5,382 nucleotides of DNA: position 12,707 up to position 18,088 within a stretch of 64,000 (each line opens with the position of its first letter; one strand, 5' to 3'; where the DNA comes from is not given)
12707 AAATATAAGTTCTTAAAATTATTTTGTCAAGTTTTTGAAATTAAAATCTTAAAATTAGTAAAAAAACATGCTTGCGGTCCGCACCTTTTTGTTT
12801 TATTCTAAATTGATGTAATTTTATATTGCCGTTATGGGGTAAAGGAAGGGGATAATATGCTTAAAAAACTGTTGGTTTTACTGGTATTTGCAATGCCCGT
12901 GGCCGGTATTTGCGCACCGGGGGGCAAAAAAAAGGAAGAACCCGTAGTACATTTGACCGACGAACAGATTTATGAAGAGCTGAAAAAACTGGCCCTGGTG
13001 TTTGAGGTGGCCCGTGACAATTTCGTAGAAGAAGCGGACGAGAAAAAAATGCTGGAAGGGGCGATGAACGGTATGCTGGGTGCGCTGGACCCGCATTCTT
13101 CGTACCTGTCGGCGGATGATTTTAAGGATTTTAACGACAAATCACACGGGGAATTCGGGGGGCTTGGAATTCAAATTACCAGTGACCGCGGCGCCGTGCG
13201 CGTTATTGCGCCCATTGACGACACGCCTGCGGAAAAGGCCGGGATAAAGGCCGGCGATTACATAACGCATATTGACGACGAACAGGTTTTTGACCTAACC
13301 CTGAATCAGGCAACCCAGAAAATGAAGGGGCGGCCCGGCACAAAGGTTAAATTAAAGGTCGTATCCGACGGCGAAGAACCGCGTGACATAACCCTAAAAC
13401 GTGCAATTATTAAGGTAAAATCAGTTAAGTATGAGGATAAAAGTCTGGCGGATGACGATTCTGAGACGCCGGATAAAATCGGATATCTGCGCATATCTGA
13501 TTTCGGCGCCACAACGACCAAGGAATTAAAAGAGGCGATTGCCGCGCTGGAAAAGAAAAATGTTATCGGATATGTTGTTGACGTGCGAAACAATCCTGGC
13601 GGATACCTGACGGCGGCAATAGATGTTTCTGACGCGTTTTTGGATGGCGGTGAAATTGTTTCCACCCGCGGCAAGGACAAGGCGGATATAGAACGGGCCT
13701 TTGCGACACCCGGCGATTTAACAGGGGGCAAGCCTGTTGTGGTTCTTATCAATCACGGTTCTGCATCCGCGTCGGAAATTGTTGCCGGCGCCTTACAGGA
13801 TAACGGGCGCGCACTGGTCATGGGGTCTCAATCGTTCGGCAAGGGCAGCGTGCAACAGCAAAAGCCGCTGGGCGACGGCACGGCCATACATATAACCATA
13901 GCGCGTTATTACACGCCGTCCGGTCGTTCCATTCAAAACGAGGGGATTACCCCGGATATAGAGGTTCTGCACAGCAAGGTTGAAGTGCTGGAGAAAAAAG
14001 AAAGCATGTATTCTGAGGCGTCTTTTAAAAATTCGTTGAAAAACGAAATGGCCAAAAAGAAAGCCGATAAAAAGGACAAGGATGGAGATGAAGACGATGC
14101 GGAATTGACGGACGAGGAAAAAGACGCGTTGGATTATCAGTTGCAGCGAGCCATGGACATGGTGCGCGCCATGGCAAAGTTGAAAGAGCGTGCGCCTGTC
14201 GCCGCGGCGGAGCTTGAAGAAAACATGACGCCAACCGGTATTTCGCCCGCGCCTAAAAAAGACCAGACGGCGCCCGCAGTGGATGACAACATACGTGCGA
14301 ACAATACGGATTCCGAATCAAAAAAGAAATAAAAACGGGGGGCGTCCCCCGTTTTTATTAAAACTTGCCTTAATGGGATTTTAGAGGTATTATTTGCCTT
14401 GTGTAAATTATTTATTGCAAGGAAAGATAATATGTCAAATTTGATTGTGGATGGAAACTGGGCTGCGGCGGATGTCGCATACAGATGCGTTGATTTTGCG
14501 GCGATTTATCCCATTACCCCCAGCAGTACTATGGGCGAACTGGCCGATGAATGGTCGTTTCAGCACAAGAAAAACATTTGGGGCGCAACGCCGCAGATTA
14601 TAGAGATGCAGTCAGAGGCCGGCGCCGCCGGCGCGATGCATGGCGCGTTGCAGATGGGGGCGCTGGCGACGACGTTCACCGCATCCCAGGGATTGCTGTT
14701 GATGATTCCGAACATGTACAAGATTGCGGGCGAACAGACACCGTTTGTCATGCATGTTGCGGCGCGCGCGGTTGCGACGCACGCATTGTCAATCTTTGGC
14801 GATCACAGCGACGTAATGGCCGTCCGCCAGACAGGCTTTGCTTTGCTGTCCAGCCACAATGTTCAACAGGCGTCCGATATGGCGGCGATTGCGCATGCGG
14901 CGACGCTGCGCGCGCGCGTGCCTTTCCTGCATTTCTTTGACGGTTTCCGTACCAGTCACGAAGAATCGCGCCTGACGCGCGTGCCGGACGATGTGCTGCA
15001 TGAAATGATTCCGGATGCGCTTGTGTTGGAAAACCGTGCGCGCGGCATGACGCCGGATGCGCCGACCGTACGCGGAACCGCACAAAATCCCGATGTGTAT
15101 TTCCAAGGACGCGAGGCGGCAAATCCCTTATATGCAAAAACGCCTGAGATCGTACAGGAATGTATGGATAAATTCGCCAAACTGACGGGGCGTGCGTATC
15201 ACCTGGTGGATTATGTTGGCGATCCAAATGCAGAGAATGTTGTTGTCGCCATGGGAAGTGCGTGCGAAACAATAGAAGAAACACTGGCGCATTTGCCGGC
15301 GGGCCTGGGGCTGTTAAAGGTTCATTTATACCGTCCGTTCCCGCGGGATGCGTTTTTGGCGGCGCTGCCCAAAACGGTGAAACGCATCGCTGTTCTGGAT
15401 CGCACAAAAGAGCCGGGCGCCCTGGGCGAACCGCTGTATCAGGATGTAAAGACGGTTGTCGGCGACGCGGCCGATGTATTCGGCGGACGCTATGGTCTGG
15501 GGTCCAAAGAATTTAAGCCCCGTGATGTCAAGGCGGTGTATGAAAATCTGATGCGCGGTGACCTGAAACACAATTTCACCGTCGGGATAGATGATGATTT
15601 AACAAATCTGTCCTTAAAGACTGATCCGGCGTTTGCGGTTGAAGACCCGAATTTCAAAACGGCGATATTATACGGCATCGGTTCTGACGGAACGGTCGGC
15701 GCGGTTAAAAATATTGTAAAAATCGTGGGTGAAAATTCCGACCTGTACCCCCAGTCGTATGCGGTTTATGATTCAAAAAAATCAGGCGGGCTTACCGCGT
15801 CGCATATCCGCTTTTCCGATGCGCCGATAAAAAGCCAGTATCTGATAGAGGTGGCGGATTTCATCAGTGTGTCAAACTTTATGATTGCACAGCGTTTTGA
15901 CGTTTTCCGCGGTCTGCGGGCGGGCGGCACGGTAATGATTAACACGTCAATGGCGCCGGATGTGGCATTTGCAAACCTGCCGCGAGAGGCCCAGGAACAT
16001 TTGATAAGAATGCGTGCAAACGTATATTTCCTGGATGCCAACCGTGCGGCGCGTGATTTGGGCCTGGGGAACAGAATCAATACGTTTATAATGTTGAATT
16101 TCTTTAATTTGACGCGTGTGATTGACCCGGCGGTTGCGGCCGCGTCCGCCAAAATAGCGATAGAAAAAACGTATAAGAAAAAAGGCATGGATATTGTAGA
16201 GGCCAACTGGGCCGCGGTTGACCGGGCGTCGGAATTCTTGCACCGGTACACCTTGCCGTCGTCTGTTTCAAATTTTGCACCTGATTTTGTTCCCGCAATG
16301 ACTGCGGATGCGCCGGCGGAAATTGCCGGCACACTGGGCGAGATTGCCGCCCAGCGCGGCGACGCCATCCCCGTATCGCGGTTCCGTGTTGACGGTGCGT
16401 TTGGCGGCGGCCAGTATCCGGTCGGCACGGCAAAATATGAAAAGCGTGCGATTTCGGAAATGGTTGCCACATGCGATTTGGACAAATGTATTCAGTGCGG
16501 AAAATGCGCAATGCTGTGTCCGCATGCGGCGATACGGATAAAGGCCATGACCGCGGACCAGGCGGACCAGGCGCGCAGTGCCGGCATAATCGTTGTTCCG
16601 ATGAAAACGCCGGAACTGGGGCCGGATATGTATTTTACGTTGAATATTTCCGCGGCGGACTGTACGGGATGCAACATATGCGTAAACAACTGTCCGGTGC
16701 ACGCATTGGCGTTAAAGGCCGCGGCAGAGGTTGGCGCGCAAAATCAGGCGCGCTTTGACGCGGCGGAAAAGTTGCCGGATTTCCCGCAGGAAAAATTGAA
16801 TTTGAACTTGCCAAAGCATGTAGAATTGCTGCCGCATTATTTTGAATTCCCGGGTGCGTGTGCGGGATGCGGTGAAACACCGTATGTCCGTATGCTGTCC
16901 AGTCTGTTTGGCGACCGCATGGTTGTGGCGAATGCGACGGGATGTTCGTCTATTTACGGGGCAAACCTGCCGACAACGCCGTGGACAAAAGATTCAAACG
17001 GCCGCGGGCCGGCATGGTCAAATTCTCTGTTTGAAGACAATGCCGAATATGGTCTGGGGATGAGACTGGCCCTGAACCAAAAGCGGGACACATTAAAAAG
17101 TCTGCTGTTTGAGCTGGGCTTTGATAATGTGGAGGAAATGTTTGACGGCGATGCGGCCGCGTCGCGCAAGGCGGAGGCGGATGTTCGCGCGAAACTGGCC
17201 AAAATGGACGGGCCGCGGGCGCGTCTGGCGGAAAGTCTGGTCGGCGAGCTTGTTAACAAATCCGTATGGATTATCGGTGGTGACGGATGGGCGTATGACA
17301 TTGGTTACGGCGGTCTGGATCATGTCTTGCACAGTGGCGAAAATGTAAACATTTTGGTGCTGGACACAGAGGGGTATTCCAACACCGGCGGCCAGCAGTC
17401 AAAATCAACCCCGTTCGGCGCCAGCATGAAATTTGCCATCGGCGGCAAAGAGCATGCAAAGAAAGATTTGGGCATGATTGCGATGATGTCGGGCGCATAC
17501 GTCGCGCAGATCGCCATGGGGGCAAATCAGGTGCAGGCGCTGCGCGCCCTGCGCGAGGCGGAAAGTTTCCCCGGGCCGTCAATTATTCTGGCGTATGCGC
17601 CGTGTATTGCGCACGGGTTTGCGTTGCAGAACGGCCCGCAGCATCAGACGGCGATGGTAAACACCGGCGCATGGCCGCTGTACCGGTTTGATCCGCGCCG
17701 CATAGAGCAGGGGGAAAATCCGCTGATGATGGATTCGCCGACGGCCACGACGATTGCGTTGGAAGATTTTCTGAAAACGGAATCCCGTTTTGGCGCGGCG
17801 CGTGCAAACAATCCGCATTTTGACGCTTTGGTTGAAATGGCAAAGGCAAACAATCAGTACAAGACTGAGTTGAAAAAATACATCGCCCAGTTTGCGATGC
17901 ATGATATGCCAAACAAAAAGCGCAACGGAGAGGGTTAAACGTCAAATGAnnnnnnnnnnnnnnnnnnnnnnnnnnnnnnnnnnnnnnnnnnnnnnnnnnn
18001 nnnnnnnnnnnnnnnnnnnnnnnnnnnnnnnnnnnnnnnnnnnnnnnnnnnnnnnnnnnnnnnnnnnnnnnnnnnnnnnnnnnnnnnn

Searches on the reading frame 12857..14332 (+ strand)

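Call 45: search_protein_families(library=pfam, proteins=[window:12857-14332:+], max_evalue=0.01)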
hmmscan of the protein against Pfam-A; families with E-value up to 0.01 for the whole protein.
window:12857-14332:+ (491 aa): 7 families
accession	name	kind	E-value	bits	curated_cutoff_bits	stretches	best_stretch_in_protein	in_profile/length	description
PF03572.23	Peptidase_S41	-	1.6e-60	203.9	24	1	207-370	1-165/165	Peptidase family S41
PF13180.12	PDZ_2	-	1.8e-13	51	27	1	101-174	1-73/80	PDZ domain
PF17820.7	PDZ_6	-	5.3e-11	42.5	27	1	117-169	3-53/54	PDZ domain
PF22694.1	CtpB_N-like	-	4.2e-10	40.4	27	1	36-86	32-83/85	Activating protease CtpB N-terminal domain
PF00595.29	PDZ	-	2.7e-08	34.5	23.2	1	101-168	10-80/81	PDZ domain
PF17804.6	TSP_NTD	-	0.0021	18.8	26.4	0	37-86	139-187/188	Tail specific protease N-terminal domain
PF14685.13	PDZ_Tricorn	-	0.0088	16.4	25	0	123-179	31-87/88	Tricorn protease PDZ domain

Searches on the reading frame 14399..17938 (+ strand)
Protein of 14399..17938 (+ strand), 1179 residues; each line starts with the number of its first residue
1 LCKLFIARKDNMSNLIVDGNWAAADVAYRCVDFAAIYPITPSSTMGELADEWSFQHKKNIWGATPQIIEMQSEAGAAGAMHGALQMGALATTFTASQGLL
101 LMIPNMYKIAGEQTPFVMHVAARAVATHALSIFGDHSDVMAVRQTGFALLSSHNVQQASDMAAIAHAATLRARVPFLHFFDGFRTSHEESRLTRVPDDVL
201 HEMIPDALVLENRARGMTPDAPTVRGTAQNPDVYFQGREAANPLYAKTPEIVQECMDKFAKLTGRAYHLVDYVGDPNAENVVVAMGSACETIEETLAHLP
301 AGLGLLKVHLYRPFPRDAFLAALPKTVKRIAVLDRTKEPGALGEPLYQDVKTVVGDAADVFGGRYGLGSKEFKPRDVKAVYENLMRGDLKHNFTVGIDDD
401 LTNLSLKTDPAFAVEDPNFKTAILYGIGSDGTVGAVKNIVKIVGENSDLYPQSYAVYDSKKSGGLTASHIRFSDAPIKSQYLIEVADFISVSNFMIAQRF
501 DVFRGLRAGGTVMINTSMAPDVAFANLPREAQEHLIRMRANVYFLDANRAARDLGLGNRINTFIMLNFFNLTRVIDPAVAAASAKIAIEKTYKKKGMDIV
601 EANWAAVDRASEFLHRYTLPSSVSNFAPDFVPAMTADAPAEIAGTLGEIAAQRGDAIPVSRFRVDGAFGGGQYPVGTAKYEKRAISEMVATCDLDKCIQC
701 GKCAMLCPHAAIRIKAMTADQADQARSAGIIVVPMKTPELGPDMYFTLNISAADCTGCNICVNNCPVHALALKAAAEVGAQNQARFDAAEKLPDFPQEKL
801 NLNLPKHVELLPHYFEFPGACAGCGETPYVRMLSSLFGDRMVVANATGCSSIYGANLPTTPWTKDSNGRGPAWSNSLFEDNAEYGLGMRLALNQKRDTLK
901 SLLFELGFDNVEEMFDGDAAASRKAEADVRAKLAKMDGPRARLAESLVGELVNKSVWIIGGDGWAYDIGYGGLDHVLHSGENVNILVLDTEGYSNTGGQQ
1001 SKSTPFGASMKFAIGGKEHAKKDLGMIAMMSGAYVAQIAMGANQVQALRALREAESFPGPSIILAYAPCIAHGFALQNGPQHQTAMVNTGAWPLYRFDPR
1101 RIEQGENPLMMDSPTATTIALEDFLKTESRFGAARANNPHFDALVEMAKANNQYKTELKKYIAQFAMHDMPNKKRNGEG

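Call 45: search_protein_families(library=pfam, proteins=[window:14399-17938:+], max_evalue=0.01)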
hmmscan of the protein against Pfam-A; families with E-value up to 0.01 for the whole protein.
window:14399-17938:+ (1179 aa): 16 families
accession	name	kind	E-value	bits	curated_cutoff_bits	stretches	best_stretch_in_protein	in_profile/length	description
PF01855.24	POR_N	-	6.4e-78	262.1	27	1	27-256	3-230/231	Pyruvate flavodoxin/ferredoxin oxidoreductase, thiamine diP-bdg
PF01558.24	POR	-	2.6e-25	90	27.4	1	428-611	1-172/173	Pyruvate ferredoxin/flavodoxin oxidoreductase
PF10371.14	EKR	-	4.4e-13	49.3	27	1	632-686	6-55/55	Domain of unknown function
PF17147.9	PFOR_II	-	1.1e-12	48.6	27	1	278-377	1-102/102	Pyruvate:ferredoxin oxidoreductase core domain II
PF12838.12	Fer4_7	-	1.9e-09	38.2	27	2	696-769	1-52/52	4Fe-4S dicluster domain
PF00037.32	Fer4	-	2.8e-09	36.9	21.1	2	693-713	4-24/24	4Fe-4S binding domain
PF13484.11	Fer4_16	-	1.2e-08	36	30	2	696-719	1-24/66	4Fe-4S double cluster binding domain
PF02775.26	TPP_enzyme_C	-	1.2e-08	35.3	21.9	1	953-1063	46-149/151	Thiamine pyrophosphate enzyme, C-terminal TPP binding domain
PF14697.11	Fer4_21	-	1.9e-08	34.7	35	2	749-769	35-56/59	4Fe-4S dicluster domain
PF12837.12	Fer4_6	-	2e-07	31.1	25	2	693-712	5-24/24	4Fe-4S binding domain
PF13187.11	Fer4_9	-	6e-06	26.6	27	1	696-769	1-51/52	4Fe-4S dicluster domain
PF13237.11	Fer4_10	-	1.2e-05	25.6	25.5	1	749-779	3-24/53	4Fe-4S dicluster domain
PF13183.11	Fer4_8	-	2e-05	25.5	27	1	694-768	2-67/68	4Fe-4S dicluster domain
PF12797.12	Fer4_2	-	3.5e-05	23.9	24.5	1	693-708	6-21/22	4Fe-4S binding domain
PF12800.12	Fer4_4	-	0.0045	17.7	24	0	695-708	2-15/17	4Fe-4S binding domain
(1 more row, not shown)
